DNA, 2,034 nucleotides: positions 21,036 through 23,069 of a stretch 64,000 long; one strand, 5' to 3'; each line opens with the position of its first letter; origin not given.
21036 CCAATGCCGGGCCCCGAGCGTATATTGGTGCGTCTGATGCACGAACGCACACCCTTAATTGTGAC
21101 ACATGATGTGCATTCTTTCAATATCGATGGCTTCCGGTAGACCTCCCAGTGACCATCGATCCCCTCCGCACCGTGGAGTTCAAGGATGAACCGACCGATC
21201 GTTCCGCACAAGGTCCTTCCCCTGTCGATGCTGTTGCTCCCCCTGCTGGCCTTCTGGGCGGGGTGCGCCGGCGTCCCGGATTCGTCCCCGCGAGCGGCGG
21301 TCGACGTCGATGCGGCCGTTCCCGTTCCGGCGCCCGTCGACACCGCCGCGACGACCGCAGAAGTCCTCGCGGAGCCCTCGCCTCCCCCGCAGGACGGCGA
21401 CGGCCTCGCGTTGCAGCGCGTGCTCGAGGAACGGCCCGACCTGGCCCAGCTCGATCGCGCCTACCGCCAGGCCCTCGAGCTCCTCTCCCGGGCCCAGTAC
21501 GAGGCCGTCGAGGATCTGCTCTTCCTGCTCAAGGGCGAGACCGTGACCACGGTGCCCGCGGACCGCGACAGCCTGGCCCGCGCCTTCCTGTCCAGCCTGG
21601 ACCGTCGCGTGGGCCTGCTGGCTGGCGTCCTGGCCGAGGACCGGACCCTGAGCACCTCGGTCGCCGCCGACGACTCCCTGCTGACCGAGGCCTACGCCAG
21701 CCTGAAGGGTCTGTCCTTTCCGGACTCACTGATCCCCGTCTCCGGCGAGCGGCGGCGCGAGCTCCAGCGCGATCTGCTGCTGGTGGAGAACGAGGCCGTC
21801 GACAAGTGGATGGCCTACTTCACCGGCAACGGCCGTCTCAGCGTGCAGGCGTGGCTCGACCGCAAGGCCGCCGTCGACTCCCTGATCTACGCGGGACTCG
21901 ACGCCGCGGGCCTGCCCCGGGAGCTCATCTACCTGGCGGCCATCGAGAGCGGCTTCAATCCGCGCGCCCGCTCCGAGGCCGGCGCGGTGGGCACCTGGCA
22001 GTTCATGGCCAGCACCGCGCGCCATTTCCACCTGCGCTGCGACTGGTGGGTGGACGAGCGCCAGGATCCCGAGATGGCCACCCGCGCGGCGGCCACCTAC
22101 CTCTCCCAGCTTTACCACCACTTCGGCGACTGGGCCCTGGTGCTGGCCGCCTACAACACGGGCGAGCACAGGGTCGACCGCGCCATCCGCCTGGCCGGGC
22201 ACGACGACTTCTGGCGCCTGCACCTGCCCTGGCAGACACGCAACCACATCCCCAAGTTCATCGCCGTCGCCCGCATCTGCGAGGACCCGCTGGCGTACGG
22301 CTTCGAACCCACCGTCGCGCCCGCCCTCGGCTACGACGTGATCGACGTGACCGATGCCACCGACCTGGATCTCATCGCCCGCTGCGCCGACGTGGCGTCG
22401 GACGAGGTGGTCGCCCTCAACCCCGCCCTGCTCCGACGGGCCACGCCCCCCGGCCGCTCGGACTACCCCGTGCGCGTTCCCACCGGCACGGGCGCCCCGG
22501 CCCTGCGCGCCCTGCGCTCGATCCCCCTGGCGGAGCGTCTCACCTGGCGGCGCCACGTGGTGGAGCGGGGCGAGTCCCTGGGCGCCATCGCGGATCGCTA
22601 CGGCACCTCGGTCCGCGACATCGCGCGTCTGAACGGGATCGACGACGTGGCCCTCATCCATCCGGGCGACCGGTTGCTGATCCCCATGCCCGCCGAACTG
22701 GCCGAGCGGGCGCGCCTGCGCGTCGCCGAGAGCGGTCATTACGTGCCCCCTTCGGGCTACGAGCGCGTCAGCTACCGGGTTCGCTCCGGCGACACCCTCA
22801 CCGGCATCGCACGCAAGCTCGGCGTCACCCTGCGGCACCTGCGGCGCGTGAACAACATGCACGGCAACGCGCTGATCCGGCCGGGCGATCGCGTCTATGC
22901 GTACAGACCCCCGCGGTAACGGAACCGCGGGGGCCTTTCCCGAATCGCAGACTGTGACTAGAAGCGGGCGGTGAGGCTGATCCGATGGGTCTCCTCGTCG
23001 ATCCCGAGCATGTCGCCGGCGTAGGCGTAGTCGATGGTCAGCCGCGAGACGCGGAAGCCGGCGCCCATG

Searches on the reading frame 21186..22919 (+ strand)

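Call 39: search_protein_families(library=pfam, proteins=[window:21186-22919:+], max_evalue=0.001)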
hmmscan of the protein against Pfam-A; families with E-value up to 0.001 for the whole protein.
window:21186-22919:+ (577 aa): 3 families
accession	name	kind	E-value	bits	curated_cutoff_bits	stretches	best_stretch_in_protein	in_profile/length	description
PF01464.25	SLT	-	2.4e-28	98.5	21.3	1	242-343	12-114/117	Transglycosylase SLT domain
PF01476.26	LysM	-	1.8e-25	89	20.9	2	457-500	1-43/43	LysM domain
PF23473.1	LysM3_LYK4_5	-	7.2e-05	23.2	29.3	0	458-501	6-48/48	LYK4/5 LysM3 domain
